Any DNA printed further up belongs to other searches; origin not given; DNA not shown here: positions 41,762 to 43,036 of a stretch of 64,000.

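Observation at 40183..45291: Tightly coupled module: DegT - WbqC - formyltransferase - two paralogous beta-propeller proteins - methyltransferase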

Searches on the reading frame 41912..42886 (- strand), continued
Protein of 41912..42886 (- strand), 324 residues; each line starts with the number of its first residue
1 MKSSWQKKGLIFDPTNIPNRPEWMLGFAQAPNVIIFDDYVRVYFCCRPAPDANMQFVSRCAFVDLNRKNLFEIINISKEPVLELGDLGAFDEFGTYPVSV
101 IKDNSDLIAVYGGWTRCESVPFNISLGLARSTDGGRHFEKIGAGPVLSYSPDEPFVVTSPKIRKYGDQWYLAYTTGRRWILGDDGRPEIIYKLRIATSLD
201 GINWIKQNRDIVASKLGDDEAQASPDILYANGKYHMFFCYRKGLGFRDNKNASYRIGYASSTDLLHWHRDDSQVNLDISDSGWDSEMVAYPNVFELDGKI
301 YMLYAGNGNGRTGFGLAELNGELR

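Call 12: find_encoding_contigs(protein=P0054, flank=8000, max_places=3)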
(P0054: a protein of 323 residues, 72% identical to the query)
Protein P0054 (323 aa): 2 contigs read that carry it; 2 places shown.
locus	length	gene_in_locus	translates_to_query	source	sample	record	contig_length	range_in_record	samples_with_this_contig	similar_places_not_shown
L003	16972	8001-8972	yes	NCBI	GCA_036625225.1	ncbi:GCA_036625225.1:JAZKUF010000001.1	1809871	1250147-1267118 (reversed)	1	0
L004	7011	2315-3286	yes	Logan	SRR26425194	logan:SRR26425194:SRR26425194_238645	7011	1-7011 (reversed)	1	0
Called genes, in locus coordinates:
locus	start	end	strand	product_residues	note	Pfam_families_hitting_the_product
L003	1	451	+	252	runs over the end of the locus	PF01209:Ubie_methyltran, PF08241:Methyltransf_11, PF13649:Methyltransf_25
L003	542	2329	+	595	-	PF00890:FAD_binding_2, PF01946:Thi4 (faint), PF07992:Pyr_redox_2 (faint), PF02910:Succ_DH_flav_C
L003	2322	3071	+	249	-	PF13085:Fer2_3, PF13187:Fer4_9 (faint), PF13746:Fer4_18 (faint), PF13183:Fer4_8, PF13237:Fer4_10, PF12838:Fer4_7 (weak), PF13534:Fer4_17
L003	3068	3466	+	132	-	PF02300:Fumarate_red_C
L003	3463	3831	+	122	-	PF02313:Fumarate_red_D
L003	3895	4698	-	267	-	PF07317:PilZN, PF07238:PilZ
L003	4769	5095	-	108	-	PF01312:Bac_export_2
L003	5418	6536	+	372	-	PF01041:DegT_DnrJ_EryC1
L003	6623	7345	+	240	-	PF08889:WbqC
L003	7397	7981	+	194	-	PF00551:Formyl_trans_N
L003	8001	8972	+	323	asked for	PF00251:Glyco_hydro_32N (faint), PF22847:Glyco_hydro_43_rel (weak)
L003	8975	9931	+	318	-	-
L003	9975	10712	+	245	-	PF05401:NodS (weak), PF13489:Methyltransf_23, PF08241:Methyltransf_11, PF08242:Methyltransf_12, PF13649:Methyltransf_25 (weak)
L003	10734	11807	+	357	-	PF05711:TylF (weak), PF13578:Methyltransf_24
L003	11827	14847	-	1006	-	PF13424:TPR_12, PF13432:TPR_16, PF00515:TPR_1, PF07719:TPR_2, PF13414:TPR_11, PF13424:TPR_12, PF13424:TPR_12, PF13432:TPR_16, +37 more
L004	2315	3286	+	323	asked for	PF00251:Glyco_hydro_32N (faint), PF22847:Glyco_hydro_43_rel (weak)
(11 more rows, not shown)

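Call 15: find_related_loci(query=window:41912-42886:-, collection=genome_contigs, flank=10000)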
Query window:41912-42886:- (324 aa) in genome_contigs; peptide patterns used: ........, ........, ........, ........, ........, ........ (x = any residue, [..] = any of these).
567 stretches matched a pattern; 430 encode a relative of the query (tblastn E <= 1e-3); the best 80 are kept; 80 distinct loci.
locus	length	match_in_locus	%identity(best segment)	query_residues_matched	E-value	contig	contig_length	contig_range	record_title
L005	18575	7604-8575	77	1-324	4e-175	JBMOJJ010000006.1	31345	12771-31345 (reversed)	MAG: Rhodoferax sp. isolate Deming_bin.564 contig3046, whole genome shotgun sequence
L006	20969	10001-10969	77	1-323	4e-174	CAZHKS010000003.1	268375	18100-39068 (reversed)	MAG TPA_asm: uncultured Thiobacillus sp. isolate binchicken_co284_118 genome assembly, contig: NODE_68_length_268375_cov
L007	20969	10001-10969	72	1-323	1e-167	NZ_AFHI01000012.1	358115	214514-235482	Rheinheimera sp. A13L DRAFT__contig00002, whole genome shotgun sequence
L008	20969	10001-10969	72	1-323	5e-167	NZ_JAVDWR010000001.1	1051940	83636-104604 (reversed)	Rheinheimera soli strain 4138 Ga0454474_01, whole genome shotgun sequence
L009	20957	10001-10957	73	5-323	1e-165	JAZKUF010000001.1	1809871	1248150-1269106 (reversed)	MAG: Candidatus Accumulibacter jenkinsii isolate UW20 Ga0558716_00013, whole genome shotgun sequence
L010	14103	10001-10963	69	1-321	4e-157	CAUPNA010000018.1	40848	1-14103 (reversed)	MAG: uncultured Undibacterium sp. isolate m07-metabat.13 genome assembly, contig: m07-c104, whole genome shotgun sequenc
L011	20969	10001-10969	69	1-323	1e-156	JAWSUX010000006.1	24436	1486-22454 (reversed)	MAG: Colwellia sp. isolate BHT04_PHB_gam2 A6P3HB_contig_57, whole genome shotgun sequence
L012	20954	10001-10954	69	5-323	4e-155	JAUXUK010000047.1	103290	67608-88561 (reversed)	MAG: Sulfuritalea sp. isolate C15_concoct.bin.112_sub C15_k141_260082, whole genome shotgun sequence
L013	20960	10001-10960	70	4-324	3e-154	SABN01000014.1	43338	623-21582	MAG: Opitutia bacterium isolate INTA.CYC.094 contig-100_598, whole genome shotgun sequence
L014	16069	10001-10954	66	5-323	1e-152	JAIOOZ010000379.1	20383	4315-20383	MAG: Betaproteobacteria bacterium isolate LakeFargette_0920_ALND_MAG_62_19 LacPavin_0920_ALND_scaffold_382052, whole gen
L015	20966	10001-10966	68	3-323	8e-152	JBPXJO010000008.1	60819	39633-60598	MAG: Alphaproteobacteria bacterium isolate mt_P7 k141_153925, whole genome shotgun sequence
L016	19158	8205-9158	66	5-323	4e-151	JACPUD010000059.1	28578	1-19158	MAG: Rhodocyclales bacterium isolate NC_groundwater_749_Ag_S-0.1um_64_25 JBCH_GD18_4_SO1_S176_scaffold_289998, whole gen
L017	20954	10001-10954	65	5-323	8e-149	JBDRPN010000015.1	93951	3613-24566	MAG: Pseudomonadota bacterium isolate MEGAHIT-group-2.120 k141_1100351, whole genome shotgun sequence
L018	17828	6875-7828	66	5-323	5e-149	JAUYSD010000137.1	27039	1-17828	MAG: Sulfuritalea sp. isolate C5_metabat.bin.47 C5_k141_107748, whole genome shotgun sequence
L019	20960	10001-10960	65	3-323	5e-147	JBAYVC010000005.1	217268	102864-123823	MAG: Pseudobdellovibrionaceae bacterium isolate SO_2016_LW3_50 scaffold00070_LW162_2016, whole genome shotgun sequence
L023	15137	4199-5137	62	4-319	2e-137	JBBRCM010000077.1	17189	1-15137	MAG: Chitinophagales bacterium isolate Co_metawrap_2402 Cmw_2402_k141_13267738_length_17189_cov_15.0000, whole genome sh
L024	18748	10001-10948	61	5-323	9e-137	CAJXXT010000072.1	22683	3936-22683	MAG TPA_asm: uncultured Gammaproteobacteria bacterium isolate SRR3580189_bin.11_MetaBAT_v2.12.1_MAG genome assembly, con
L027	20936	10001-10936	61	5-319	1e-135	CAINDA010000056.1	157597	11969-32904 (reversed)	MAG: uncultured Bacteroidetes bacterium isolate Kiruna_bin-09443 genome assembly, contig: bin-09443:56/72, whole genome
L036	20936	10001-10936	61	5-319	3e-134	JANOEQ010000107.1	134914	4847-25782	MAG: Chitinophagaceae bacterium isolate SOY_65_metabat_221 SOY_65_k141_3183515, whole genome shotgun sequence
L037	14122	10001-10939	60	4-319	2e-134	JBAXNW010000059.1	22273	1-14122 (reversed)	MAG: Bacteroidota bacterium isolate ELA489 MAG489_59, whole genome shotgun sequence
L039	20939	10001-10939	60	4-319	3e-134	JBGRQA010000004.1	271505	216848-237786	MAG: Marinifilaceae bacterium isolate MAG7-MS28 MAG_Ocu_7_all_MS28_4, whole genome shotgun sequence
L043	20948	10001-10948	59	5-323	2e-133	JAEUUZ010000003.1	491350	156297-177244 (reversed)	MAG: Chitinophagales bacterium isolate new MAG-368 k141_1381939, whole genome shotgun sequence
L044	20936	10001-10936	62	5-319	2e-133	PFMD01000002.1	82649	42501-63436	MAG: Candidatus Kerfeldbacteria bacterium CG_4_10_14_0_8_um_filter_42_10 CG_4_10_14_0.8_um_filter_scaffold_77_c, whole g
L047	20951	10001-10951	59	4-323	5e-133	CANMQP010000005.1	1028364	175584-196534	uncultured Kiloniellaceae bacterium isolate 2-526A_2.fasta genome assembly, contig: NODE_2, whole genome shotgun sequenc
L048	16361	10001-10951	60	5-323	6e-133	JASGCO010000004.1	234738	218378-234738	MAG: Sediminibacterium sp. isolate MAG03 NODE_10_length_234738_cov_20.574055, whole genome shotgun sequence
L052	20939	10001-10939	60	5-319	1e-132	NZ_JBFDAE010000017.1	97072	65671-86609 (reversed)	Algibacter sp. 2305UL17-15 contig17, whole genome shotgun sequence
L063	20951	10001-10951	60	4-323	1e-131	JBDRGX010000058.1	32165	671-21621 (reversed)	MAG: bacterium isolate MEGAHIT-group-1.471 k141_11815561, whole genome shotgun sequence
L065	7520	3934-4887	59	4-324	9e-132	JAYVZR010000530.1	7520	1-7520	MAG: Ferruginibacter sp. isolate GL91_DN_metabinner_18 GL91_DN_metabinner_18_529, whole genome shotgun sequence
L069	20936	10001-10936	59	5-319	2e-131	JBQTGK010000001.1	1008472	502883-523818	Marinifilum sp. RC60d5 c_000000000001, whole genome shotgun sequence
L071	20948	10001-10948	58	5-323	3e-131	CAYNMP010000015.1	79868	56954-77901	MAG TPA_asm: uncultured Chitinophagaceae bacterium isolate SRP199154_co2_124 genome assembly, contig: NODE_198_length_79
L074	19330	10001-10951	58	4-323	8e-131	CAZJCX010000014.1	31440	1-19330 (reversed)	MAG TPA_asm: uncultured Verrucomicrobiota bacterium isolate SRP290908_co1_105 genome assembly, contig: NODE_1679_length_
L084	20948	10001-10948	58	5-323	4e-130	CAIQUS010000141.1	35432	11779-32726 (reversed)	MAG: uncultured Bacteroidales bacterium isolate Loclat_bin-08999 genome assembly, contig: bin-08999:141/253, whole genom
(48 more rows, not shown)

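Call 29: predict_structure(alignment_id=A1)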
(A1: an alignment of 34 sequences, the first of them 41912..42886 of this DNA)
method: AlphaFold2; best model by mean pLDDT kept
length: 324 residues; sequences in the alignment: 34
mean_pLDDT: 89.7   pTM: 0.90
mean pLDDT of the five models: 89.7, 88.6, 88.0, 85.3, 84.2
residues with pLDDT >= 90: 216; 70-90: 94; 50-70: 11; < 50: 3
segments of 3 or more residues with pLDDT < 50: 118-120
pLDDT, mean of each block of 10 residues (from residue 1): 88 90 86 95 91 84 96 95 84 75 94 64 80 95 86 79 94 91 88 94 92 96 94 96 92 96 96 93 92 96 88 94 88
secondary structure, 60 per line:
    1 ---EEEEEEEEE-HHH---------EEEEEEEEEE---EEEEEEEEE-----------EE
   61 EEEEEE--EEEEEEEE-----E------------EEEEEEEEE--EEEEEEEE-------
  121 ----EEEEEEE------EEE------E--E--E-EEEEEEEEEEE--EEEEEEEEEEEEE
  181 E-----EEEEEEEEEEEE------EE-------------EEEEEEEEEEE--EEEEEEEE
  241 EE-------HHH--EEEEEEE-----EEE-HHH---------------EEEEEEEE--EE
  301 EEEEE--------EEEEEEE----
elements in order: E4-12 E26-35 E39-47 E59-66 E69-76 E95-103 E106-113 E125-131 E138-140 E155-165 E168-181 E187-198 E220-230 E233-242 E255-261 E267-269 E289-296 E299-305 E314-320

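Call 33: fold_search(model_id=the predicted structure, library=pdb)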
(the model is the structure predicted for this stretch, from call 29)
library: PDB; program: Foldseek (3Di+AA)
matches with E <= 10: 1000; with E <= 0.001: 322
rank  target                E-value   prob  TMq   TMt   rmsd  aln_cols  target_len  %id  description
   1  5mui_A                4.3e-13  1.00  0.72  0.67   4.8       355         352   17  Glycoside hydrolase BT_0996 (released 2017-03-22)
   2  5mt2                  5.3e-13  1.00  0.71  0.66   5.1       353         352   16  Glycoside hydrolase BT_0996 (released 2017-03-22)
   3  7bwb                  3.5e-11  1.00  0.60  0.43   6.1       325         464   18  Bombyx mori GH32 beta-fructofuranosidase BmSUC1 (released 2020-11-04)
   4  7bwc_A                1.3e-10  1.00  0.62  0.45   5.8       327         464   18  Bombyx mori GH32 beta-fructofuranosidase BmSUC1 mutant D63A in complex with sucrose (released 2020-11-04)
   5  5ta7_A                1.5e-10  1.00  0.62  0.56   6.3       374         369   12  Crystal structure of BuGH117Bwt (released 2017-09-13)
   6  4ak6_A                1.9e-10  1.00  0.64  0.57   6.1       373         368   11  BpGH117_H302E mutant glycoside hydrolase (released 2012-03-21)
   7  5ta7_B                4.3e-10  1.00  0.62  0.55   6.3       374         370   12  Crystal structure of BuGH117Bwt (released 2017-09-13)
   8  4ak5_A                4.8e-10  1.00  0.63  0.56   6.3       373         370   11  Native crystal structure of BpGH117 (released 2012-03-14)
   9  3p2n_A                5.1e-10  1.00  0.64  0.58   6.4       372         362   11  Discovery and structural characterization of a new glycoside hydrolase family abundant in coastal waters that was anno (released 2011-03-02)
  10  3p2n_B                1.0e-09  1.00  0.59  0.54   6.7       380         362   12  Discovery and structural characterization of a new glycoside hydrolase family abundant in coastal waters that was anno (released 2011-03-02)
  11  4qqs_A                2.7e-09  1.00  0.64  0.66   5.6       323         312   16  Crystal structure of a thermostable family-43 glycoside hydrolase (released 2015-03-11)
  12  4ak5_B                2.7e-09  1.00  0.64  0.57   6.1       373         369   11  Native crystal structure of BpGH117 (released 2012-03-14)
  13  4ak7_B                3.0e-09  1.00  0.60  0.53   6.7       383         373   10  Crystal structure of BpGH117_E303Q in complex with neoagarobiose (released 2012-03-14)
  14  3r4z_B                3.4e-09  1.00  0.65  0.59   6.3       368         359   11  Crystal structure of alpha-neoagarobiose hydrolase (ALPHA-NABH) in complex with alpha-d-galactopyranose from Saccharop (released 2012-02-01)
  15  4ak6_B                5.3e-09  1.00  0.66  0.60   5.7       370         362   11  BpGH117_H302E mutant glycoside hydrolase (released 2012-03-21)
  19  9gph_A                8.5e-09  1.00  0.49  0.52   5.1       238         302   22  Teth514_1788 1,2-beta-oligomannan phosphorylase in complex with mannose (-1) and phosphate (released 2025-09-17)
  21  9fj8_B                1.0e-08  1.00  0.67  0.72   4.3       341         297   17  Teth514_1788 1,2-beta-oligomannan phosphorylase in complex with mannotetraose (released 2025-06-11)
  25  9fj8_A                1.3e-08  1.00  0.48  0.52   4.9       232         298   22  Teth514_1788 1,2-beta-oligomannan phosphorylase in complex with mannotetraose (released 2025-06-11)
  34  9gph_B                1.9e-08  1.00  0.48  0.52   5.1       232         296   22  Teth514_1788 1,2-beta-oligomannan phosphorylase in complex with mannose (-1) and phosphate (released 2025-09-17)
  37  7fip_A                2.1e-08  1.00  0.49  0.52   5.4       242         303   23  The native structure of beta-1,2-mannobiose phosphorylase from Thermoanaerobacter sp. (released 2022-01-05)
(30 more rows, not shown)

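Call 35: search_dna_similar(query=window:41912-42886:-, collection=plasmids, mode=protein, max_rows=15)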
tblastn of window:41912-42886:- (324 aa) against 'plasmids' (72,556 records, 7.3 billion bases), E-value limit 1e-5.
Records with a match: 32; places in all: 49; records where one place covers at least 80% of the query: 29.
Best place of each record, by identity: <60% 32.
By first word of the organism name: Rhizobium 19; Neorhizobium 2; Leisingera 2; Tateyamaria 1; Peteryoungia 1; Bernardetia 1; Devosia 1; Azospirillum 1; Allorhizobium 1; Ruegeria 1; and 2 more.
By predicted mobility (MOB-suite, as given by PLSDB): non-mobilizable 29; conjugative 3.
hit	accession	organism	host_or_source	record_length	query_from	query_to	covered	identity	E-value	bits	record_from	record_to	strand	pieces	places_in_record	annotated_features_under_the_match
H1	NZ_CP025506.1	Rhizobium leguminosarum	Pisum sativum,pea nodule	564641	5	323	98%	59.6%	2e-126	405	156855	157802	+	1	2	glycosylase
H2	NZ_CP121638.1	Rhizobium leguminosarum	Trifolium ambiguum,cell culture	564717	5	323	98%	59.6%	2e-126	405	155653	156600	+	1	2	glycosylase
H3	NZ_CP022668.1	Rhizobium leguminosarum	single cell,root nodules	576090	5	323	98%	59.6%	2e-126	405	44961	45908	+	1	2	glycosylase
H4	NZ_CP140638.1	Rhizobium indigoferae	Indigofera amblyantha,Pure culture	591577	5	323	98%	59.6%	2e-126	405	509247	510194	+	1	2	glycosylase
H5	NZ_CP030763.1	Rhizobium leguminosarum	Genomic DNA from Bacterial pure culture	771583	5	323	98%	59.6%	2e-126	405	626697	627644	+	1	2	glycosylase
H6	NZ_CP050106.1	Rhizobium leguminosarum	Trifolium repens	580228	5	323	98%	59.2%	8e-126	403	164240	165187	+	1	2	glycosylase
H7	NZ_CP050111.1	Rhizobium leguminosarum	Trifolium repens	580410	5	323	98%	59.2%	8e-126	403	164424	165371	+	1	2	glycosylase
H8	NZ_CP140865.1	Rhizobium leguminosarum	Trifolium pratense,whole organism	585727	5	323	98%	59.2%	8e-126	403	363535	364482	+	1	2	glycosylase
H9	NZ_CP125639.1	Rhizobium leguminosarum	Phaseolus vulgaris,Pure culture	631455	5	323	98%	59.2%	8e-126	403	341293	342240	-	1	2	glycosylase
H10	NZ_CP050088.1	Rhizobium leguminosarum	Trifolium pratense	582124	5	323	98%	59.2%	1e-125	403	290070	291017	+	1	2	glycosylase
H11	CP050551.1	Rhizobium leguminosarum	Vicia sativa,cell culture,root nodule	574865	5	323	98%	59.1%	6e-104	404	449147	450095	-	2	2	none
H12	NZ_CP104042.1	Rhizobium sp. WSM4643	Pisum sativum,Cell culture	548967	5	323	98%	58.9%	6e-125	400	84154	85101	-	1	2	glycosylase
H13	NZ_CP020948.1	Rhizobium sp. CIAT894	-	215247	5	323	98%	58.6%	2e-127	408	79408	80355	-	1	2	exo-alpha-sialidase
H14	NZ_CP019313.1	Tateyamaria omphalii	Single cell,seawater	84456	5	320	98%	53.8%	2e-113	367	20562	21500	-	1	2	glycosylase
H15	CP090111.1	Rhizobium leguminosarum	Trifolium ambiguum,Cell culture,Plant ...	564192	5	323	98%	52.8%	2e-83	412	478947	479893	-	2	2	none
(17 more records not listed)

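Call 36: get_annotated_region(hit=H1, flank=12000)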
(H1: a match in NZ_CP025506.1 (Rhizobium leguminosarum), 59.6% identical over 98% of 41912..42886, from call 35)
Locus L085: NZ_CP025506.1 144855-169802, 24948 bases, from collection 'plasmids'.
description: Rhizobium leguminosarum bv. viciae strain UPM791 plasmid pRlvE, complete sequence
organism: Rhizobium leguminosarum (NCBI taxid 387)
taxonomy: Bacteria; Pseudomonadota; Alphaproteobacteria; Hyphomicrobiales; Rhizobiaceae; Rhizobium; Rhizobium leguminosarum
host: -; source: Pisum sativum,pea nodule; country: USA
typing (MOB-suite, as given by PLSDB): non-mobilizable; replicon rep_cluster_841
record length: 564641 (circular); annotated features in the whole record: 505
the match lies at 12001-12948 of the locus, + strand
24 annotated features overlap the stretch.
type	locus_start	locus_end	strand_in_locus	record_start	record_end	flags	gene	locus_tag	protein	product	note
CDS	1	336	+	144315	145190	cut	yghU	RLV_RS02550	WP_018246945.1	glutathione-dependent disulfide-bond oxidoreductase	GO:0006749 - glutathione metabolic process [Evidence IEA]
CDS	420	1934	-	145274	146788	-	-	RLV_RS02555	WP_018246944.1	ABC transporter substrate-binding protein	-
CDS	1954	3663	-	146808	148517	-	-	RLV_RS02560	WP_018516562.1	ABC transporter ATP-binding protein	-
CDS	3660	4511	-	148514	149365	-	-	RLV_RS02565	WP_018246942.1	ABC transporter permease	-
CDS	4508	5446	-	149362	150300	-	-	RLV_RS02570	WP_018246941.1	ABC transporter permease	GO:0055085 - transmembrane transport [Evidence IEA]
CDS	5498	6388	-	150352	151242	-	-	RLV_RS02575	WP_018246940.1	proline iminopeptidase-family hydrolase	GO:0006508 - proteolysis [Evidence IEA]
CDS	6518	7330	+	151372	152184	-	-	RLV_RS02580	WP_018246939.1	LuxR family transcriptional regulator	-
CDS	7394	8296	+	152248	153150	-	-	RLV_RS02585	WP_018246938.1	proline iminopeptidase-family hydrolase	GO:0006508 - proteolysis [Evidence IEA]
CDS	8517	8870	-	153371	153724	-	-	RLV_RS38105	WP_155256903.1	hypothetical protein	-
CDS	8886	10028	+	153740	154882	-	-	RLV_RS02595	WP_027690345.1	DegT/DnrJ/EryC1/StrS family aminotransferase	-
CDS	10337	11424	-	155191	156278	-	-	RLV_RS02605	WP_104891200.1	IS3 family transposase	-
CDS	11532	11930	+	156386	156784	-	-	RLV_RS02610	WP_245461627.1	WbqC family protein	-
CDS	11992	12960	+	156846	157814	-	-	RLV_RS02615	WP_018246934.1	glycosylase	-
CDS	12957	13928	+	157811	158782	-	-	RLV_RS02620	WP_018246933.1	hypothetical protein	-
CDS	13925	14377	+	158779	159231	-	-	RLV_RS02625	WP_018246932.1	GNAT family N-acetyltransferase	-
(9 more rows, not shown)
